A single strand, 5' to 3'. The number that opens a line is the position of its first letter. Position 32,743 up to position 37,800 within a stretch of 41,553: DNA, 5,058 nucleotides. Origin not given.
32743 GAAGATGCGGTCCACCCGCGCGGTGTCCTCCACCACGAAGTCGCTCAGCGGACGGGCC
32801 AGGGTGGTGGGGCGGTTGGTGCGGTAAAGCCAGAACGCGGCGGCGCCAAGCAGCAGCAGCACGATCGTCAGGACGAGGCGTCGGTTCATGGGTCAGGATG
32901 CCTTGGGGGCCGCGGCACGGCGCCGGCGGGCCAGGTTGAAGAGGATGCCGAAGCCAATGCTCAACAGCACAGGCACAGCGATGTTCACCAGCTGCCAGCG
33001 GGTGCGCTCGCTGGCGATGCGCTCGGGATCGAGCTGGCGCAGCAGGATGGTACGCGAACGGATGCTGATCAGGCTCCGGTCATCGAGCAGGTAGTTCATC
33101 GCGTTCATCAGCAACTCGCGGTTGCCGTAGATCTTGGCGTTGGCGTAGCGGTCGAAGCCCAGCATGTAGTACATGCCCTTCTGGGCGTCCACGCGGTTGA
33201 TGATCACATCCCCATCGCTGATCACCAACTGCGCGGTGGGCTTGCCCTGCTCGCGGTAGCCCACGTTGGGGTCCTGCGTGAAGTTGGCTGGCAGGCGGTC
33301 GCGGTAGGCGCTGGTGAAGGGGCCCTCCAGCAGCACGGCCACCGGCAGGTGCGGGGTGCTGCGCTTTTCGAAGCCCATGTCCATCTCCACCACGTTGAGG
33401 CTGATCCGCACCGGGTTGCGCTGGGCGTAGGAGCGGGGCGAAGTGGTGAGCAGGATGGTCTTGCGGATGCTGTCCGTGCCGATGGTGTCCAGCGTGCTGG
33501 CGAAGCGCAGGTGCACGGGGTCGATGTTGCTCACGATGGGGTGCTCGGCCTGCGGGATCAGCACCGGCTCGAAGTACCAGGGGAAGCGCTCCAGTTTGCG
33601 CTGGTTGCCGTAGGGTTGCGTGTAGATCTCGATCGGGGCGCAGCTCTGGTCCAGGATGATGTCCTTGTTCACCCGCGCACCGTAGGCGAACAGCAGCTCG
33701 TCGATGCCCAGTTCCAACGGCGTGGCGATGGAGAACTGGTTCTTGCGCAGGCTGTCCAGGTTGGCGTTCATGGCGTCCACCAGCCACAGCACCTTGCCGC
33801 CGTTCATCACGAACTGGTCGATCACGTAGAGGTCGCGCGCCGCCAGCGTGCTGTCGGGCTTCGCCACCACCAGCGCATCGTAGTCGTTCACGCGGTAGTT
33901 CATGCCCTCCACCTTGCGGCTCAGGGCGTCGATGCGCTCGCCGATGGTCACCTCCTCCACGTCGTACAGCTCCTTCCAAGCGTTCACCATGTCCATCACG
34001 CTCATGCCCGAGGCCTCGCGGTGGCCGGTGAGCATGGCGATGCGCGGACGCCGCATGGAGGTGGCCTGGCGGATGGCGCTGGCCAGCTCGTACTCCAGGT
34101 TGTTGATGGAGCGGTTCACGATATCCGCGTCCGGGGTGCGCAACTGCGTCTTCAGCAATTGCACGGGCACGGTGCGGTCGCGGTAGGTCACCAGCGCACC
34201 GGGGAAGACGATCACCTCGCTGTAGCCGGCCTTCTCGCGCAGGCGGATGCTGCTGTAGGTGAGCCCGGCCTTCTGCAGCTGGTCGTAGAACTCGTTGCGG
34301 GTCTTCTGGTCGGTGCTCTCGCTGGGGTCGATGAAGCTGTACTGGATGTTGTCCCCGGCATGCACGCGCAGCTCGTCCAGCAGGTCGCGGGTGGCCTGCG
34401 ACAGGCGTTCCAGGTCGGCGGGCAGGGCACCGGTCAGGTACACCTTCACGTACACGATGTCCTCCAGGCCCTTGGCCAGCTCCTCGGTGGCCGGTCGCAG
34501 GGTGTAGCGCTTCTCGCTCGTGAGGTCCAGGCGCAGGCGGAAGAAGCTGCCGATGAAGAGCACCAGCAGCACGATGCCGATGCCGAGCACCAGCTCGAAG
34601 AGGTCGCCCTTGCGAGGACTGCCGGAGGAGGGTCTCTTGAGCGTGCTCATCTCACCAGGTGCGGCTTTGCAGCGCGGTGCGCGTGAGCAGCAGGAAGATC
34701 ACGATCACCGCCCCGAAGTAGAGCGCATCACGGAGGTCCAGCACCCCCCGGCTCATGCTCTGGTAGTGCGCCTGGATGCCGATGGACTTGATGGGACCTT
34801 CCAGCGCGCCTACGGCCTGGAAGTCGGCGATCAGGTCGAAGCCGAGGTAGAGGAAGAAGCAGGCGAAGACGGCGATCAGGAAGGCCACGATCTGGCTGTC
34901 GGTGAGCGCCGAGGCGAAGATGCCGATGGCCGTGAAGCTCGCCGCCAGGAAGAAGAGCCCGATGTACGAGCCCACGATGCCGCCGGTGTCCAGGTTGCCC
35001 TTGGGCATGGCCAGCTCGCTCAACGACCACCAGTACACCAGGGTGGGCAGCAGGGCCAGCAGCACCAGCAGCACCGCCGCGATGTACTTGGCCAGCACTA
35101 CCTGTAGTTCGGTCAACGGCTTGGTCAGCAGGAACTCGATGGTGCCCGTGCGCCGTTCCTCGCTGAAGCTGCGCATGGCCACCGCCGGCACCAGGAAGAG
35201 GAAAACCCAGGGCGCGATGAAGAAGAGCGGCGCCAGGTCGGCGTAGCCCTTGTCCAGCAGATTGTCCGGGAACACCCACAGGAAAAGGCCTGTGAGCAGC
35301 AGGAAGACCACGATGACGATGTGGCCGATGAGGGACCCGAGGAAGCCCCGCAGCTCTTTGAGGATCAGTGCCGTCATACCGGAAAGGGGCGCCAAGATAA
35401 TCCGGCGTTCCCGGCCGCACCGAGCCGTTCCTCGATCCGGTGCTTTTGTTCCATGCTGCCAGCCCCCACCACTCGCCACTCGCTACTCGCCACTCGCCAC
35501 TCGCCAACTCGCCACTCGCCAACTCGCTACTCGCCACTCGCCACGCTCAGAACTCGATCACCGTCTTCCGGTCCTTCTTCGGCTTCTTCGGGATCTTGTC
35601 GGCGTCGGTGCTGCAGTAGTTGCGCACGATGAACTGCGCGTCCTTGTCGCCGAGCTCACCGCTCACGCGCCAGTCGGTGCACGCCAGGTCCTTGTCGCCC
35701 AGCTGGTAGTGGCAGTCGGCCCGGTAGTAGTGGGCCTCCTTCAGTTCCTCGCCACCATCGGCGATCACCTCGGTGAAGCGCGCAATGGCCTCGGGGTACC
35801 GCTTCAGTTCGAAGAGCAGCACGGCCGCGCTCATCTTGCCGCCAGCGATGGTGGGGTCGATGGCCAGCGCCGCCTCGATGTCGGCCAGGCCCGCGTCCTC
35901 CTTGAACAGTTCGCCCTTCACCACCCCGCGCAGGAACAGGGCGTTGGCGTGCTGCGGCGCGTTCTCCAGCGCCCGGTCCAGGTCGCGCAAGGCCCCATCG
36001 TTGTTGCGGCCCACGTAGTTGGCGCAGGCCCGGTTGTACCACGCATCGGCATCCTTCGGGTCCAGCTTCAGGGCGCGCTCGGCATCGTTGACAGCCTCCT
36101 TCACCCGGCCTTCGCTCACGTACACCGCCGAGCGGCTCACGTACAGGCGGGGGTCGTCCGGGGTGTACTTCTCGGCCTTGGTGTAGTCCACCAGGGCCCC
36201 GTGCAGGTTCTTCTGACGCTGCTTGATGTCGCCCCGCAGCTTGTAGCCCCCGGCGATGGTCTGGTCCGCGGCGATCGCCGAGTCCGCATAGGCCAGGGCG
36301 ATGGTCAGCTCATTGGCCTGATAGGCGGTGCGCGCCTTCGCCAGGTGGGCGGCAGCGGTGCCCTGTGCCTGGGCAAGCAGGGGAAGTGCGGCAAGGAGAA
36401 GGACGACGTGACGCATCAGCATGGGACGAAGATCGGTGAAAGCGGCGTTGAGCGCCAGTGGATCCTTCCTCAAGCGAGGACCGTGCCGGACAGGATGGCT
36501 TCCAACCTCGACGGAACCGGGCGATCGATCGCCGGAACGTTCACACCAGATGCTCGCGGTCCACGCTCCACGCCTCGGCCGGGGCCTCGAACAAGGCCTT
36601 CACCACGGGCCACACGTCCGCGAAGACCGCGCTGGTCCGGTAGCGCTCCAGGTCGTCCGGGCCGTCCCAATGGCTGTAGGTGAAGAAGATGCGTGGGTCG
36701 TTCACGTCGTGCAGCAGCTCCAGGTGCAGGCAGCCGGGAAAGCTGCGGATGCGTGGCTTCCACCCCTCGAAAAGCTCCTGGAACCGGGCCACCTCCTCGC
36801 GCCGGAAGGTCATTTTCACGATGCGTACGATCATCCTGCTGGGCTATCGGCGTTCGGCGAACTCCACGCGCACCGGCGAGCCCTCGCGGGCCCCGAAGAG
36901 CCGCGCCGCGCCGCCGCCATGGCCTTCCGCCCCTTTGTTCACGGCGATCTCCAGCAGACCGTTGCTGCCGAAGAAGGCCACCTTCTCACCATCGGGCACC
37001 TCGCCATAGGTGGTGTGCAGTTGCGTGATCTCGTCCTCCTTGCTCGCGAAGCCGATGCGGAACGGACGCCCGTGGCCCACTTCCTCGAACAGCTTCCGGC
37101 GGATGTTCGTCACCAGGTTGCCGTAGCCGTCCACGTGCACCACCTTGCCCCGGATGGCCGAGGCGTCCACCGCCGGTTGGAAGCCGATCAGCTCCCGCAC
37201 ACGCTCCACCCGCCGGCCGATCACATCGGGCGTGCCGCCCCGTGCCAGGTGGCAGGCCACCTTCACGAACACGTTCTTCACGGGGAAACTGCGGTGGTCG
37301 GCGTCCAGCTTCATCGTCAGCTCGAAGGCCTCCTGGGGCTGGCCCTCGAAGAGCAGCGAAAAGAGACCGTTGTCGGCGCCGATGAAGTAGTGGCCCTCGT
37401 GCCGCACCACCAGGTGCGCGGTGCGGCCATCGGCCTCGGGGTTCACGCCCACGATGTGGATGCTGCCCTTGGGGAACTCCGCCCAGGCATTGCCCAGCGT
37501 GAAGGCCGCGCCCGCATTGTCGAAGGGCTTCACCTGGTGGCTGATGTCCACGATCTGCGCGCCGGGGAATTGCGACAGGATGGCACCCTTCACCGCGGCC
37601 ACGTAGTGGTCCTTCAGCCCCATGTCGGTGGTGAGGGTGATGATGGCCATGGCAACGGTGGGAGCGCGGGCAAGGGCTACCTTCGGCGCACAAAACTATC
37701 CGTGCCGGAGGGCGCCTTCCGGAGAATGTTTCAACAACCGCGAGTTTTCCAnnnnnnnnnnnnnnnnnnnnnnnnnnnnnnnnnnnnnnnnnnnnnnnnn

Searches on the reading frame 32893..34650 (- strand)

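Call 87: search_protein_families(library=pfam, proteins=[window:32893-34650:-], max_evalue=0.0001)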
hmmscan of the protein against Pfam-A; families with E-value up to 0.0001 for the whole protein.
window:32893-34650:- (585 aa): 2 families
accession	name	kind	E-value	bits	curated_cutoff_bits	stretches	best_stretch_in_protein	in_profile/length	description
PF09822.16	ABC_transp_aux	-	2.4e-76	257.2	34.7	1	201-517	1-288/288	ABC-type uncharacterized transport system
PF23357.1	DUF7088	-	1.6e-26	93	27.8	1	46-155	2-105/105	Domain of unknown function (DUF7088)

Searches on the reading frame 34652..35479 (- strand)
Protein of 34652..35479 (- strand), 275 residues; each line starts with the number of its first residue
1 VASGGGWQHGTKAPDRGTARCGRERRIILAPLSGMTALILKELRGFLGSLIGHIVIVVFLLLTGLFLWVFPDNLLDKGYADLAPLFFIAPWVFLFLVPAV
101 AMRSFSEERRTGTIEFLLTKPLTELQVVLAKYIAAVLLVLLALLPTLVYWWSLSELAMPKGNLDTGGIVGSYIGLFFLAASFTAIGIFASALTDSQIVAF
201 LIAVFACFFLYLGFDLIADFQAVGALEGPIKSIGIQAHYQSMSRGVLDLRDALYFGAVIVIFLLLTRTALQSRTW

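Call 87: search_protein_families(library=pfam, proteins=[window:34652-35479:-], max_evalue=0.0001)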
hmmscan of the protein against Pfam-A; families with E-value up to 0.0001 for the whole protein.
window:34652-35479:- (275 aa): 4 families
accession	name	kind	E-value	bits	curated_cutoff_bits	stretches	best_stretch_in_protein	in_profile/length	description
PF12679.13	ABC2_membrane_2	-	5e-11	42.8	27.2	1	97-223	82-208/283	ABC-2 family transporter protein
PF12698.13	ABC2_membrane_3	-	2.7e-10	40.3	31.6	1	79-213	160-288/347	ABC-2 family transporter protein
PF13346.12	ABC2_membrane_5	-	7.2e-10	39.2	25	1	38-237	2-167/205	ABC-2 family transporter protein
PF12730.13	ABC2_membrane_4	-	3e-06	27.8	27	1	55-208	22-177/179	ABC-2 family transporter protein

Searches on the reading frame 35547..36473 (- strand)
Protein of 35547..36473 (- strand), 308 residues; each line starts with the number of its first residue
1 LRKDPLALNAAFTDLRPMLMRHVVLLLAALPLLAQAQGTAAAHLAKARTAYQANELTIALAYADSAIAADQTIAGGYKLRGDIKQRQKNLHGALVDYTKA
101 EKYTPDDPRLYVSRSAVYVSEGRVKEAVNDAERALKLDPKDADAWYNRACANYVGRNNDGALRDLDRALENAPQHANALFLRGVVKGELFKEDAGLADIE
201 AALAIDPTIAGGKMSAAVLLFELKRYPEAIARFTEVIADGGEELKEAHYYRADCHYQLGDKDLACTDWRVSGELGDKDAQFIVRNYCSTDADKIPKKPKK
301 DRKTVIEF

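Call 87: search_protein_families(library=pfam, proteins=[window:35547-36473:-], max_evalue=0.0001)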
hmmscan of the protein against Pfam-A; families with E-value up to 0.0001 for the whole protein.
window:35547-36473:- (308 aa): 11 families
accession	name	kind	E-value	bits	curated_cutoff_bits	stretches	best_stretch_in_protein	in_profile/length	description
PF07719.23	TPR_2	-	6.3e-23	79.4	27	0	109-141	2-34/34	Tetratricopeptide repeat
PF00515.34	TPR_1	-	3.8e-16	58.6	27.8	0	142-175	1-34/34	Tetratricopeptide repeat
PF13414.12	TPR_11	-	9.8e-16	57.6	26.8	1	117-153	3-39/42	TPR repeat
PF13432.12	TPR_16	-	1.4e-15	57.8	32.7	2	217-264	4-50/65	Tetratricopeptide repeat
PF13371.12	TPR_9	-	1.3e-11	44.8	35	1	116-182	3-69/73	Tetratricopeptide repeat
PF13431.12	TPR_17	-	7e-11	42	24.4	0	132-151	3-22/34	Tetratricopeptide repeat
PF13181.12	TPR_8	-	1.3e-09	37.9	25.7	0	109-141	2-34/34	Tetratricopeptide repeat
PF13428.12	TPR_14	-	3.8e-09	36.8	23.5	1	108-149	1-42/44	Tetratricopeptide repeat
PF25575.1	TPR_BSK1_C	-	1.2e-07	32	42.2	1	77-146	45-115/118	Serine/threonine-protein kinase BSK1-like, TPR repeats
PF14559.12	TPR_19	-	9.3e-07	29.5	25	0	119-177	2-60/68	Tetratricopeptide repeat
PF13174.12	TPR_6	-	6.3e-06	26.9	26.3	0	246-268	1-23/33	Tetratricopeptide repeat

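Call 97: find_homologous_proteins(query=window:35547-36473:-, max_evalue=1e-40)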
Query window:35547-36473:- (308 aa): 157 proteins with E <= 1e-40 among 8000 candidates; the best 120 are listed.
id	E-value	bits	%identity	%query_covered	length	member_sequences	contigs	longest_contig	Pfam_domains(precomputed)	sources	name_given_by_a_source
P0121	6.1e-187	638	100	94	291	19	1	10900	PF14559.13,PF25575.1,PF13431.13,PF13414.13,PF13371.13,PF00515.35,PF13432.13,PF13428.13,PF13181.13,PF07719.24,PF13174.13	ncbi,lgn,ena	-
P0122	2.8e-151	521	79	98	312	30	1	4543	PF13431.13,PF13414.13,PF13428.13,PF14559.13,PF25575.1,PF13371.13,PF00515.35,PF12895.14,PF21033.5,PF13432.13,PF13181.13,PF07719.24,PF13174.13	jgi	jgi:tetratricopeptide (TPR) repeat protein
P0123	6.5e-133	461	74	88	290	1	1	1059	PF13431.13,PF13414.13,PF13428.13,PF14559.13,PF25575.1,PF13371.13,PF00515.35,PF21033.5,PF13432.13,PF13181.13,PF07719.24,PF13174.13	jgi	jgi:tetratricopeptide (TPR) repeat protein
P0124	1.8e-125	437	66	98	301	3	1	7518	PF14559.13,PF25575.1,PF13431.13,PF13414.13,PF13371.13,PF00515.35,PF13432.13,PF13428.13,PF13181.13,PF14561.13,PF07719.24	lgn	-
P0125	4.0e-123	429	69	89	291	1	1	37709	PF25575.1,PF13431.13,PF13414.13,PF13371.13,PF00515.35,PF21033.5,PF13432.13,PF13428.13,PF13181.13,PF07719.24,PF13174.13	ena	-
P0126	1.9e-122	427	68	89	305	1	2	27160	PF25575.1,PF13431.13,PF13414.13,PF13371.13,PF00515.35,PF13424.13,PF13432.13,PF13181.13,PF14561.13,PF07719.24,PF13174.13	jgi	jgi:tetratricopeptide (TPR) repeat protein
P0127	2.0e-121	423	70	89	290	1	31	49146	PF14559.13,PF25575.1,PF13431.13,PF13414.13,PF13371.13,PF00515.35,PF13432.13,PF13428.13,PF13181.13,PF07719.24,PF13174.13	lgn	-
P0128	2.8e-121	423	68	89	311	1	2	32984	PF25575.1,PF13431.13,PF13414.13,PF13371.13,PF00515.35,PF13432.13,PF13428.13,PF13181.13,PF07719.24,PF13174.13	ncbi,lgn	-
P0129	9.9e-121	421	65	97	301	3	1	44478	PF25575.1,PF13431.13,PF13414.13,PF13371.13,PF00515.35,PF13432.13,PF13181.13,PF07719.24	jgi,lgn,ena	-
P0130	3.9e-120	419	69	89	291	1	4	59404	PF25575.1,PF13431.13,PF13414.13,PF13371.13,PF00515.35,PF13432.13,PF13428.13,PF13181.13,PF07719.24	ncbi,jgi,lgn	jgi:tetratricopeptide (TPR) repeat protein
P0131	4.3e-120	419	69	89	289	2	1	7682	PF14559.13,PF25575.1,PF13431.13,PF13414.13,PF13371.13,PF00515.35,PF13432.13,PF13428.13,PF13181.13,PF07719.24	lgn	-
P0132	2.0e-119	417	68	88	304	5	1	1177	PF25575.1,PF13431.13,PF13414.13,PF13371.13,PF00515.35,PF13432.13,PF13428.13,PF13181.13,PF07719.24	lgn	-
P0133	4.5e-119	416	67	97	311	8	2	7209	PF13431.13,PF13414.13,PF13428.13,PF14559.13,PF25575.1,PF13371.13,PF00515.35,PF12895.14,PF13432.13,PF13181.13,PF07719.24,PF13174.13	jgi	jgi:tetratricopeptide (TPR) repeat protein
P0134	1.2e-118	414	69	88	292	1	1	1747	PF13431.13,PF13414.13,PF13428.13,PF14559.13,PF25575.1,PF13371.13,PF00515.35,PF12895.14,PF21033.5,PF13432.13,PF13429.13,PF13181.13,PF14561.13,PF07719.24,PF13174.13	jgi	-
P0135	1.3e-118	414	64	96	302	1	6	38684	PF13431.13,PF23914.2,PF13414.13,PF13428.13,PF14559.13,PF25575.1,PF13371.13,PF00515.35,PF21033.5,PF13432.13,PF13181.13,PF07719.24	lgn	-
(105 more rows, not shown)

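Call 98: find_encoding_contigs(protein=P0121, flank=1500, max_places=4)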
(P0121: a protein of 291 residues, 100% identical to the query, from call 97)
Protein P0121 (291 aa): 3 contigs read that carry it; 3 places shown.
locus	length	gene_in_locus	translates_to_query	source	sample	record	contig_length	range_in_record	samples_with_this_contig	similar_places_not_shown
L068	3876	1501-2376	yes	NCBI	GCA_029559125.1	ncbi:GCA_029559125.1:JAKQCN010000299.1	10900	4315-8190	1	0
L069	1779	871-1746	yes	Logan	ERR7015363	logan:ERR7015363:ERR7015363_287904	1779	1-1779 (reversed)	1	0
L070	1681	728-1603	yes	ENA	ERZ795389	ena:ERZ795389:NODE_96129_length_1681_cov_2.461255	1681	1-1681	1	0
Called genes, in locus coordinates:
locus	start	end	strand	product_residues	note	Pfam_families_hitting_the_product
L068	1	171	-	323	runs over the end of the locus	PF13460:NAD_binding_10 (weak), PF02562:PhoH, PF13604:AAA_30, PF13245:AAA_19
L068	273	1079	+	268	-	PF01887:SAM_HAT_N, PF20257:SAM_HAT_C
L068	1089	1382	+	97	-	PF03992:ABM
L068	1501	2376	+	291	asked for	PF14559:TPR_19 (faint), PF00515:TPR_1 (faint), PF07719:TPR_2 (faint), PF13174:TPR_6 (faint), PF13181:TPR_8 (faint), PF13371:TPR_9, PF13414:TPR_11, PF13432:TPR_16 (weak), +3 more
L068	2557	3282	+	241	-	PF12679:ABC2_membrane_2, PF12730:ABC2_membrane_4 (weak), PF13346:ABC2_membrane_5, PF12698:ABC2_membrane_3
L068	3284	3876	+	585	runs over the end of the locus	PF23357:DUF7088, PF09822:ABC_transp_aux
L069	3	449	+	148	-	?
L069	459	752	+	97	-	PF03992:ABM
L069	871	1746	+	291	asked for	PF14559:TPR_19 (faint), PF00515:TPR_1 (faint), PF07719:TPR_2 (faint), PF13174:TPR_6 (faint), PF13181:TPR_8 (faint), PF13371:TPR_9, PF13414:TPR_11, PF13432:TPR_16 (weak), +3 more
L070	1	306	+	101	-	?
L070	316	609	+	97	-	PF03992:ABM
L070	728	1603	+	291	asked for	PF14559:TPR_19 (faint), PF00515:TPR_1 (faint), PF07719:TPR_2 (faint), PF13174:TPR_6 (faint), PF13181:TPR_8 (faint), PF13371:TPR_9, PF13414:TPR_11, PF13432:TPR_16 (weak), +3 more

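Call 99: find_encoding_contigs(protein=P0128, flank=1500, max_places=2)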
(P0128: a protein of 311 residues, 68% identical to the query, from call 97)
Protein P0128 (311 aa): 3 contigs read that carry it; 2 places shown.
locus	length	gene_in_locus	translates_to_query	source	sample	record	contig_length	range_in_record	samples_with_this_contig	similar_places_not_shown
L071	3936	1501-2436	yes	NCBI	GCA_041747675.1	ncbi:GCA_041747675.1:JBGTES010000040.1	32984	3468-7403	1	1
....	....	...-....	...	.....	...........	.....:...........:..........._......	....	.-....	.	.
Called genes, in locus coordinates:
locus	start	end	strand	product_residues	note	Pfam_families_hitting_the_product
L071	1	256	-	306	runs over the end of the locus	PF00270:DEAD (faint), PF02562:PhoH, PF13604:AAA_30, PF13245:AAA_19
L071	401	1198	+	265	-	PF01887:SAM_HAT_N, PF20257:SAM_HAT_C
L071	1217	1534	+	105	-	PF03992:ABM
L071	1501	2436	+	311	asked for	PF13428:TPR_14 (faint), PF00515:TPR_1 (faint), PF13414:TPR_11 (faint), PF25575:TPR_BSK1_C (faint), PF13181:TPR_8 (faint), PF13371:TPR_9, PF07719:TPR_2 (weak), PF13432:TPR_16 (weak), +2 more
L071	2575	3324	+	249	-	PF12679:ABC2_membrane_2, PF13346:ABC2_membrane_5, PF12730:ABC2_membrane_4 (weak), PF12698:ABC2_membrane_3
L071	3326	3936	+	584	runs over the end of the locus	PF23357:DUF7088, PF09822:ABC_transp_aux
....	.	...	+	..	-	?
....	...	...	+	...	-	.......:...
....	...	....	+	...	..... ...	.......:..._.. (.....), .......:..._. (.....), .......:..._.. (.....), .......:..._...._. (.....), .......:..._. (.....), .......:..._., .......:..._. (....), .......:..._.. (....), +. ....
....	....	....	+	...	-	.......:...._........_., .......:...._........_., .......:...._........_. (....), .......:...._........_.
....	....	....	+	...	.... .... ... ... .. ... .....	?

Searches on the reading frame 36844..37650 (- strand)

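Call 87: search_protein_families(library=pfam, proteins=[window:36844-37650:-], max_evalue=0.0001)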
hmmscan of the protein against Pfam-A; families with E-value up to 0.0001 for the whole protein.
window:36844-37650:- (268 aa): 2 families
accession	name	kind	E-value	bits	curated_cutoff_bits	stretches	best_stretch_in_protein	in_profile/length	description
PF01887.21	SAM_HAT_N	-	4.5e-46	156.7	26.3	1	4-145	1-145/145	SAM hydroxide adenosyltransferase N-terminal domain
PF20257.3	SAM_HAT_C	-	5.1e-25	88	25.5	1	168-261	1-84/84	SAM hydroxide adenosyltransferase C-terminal domain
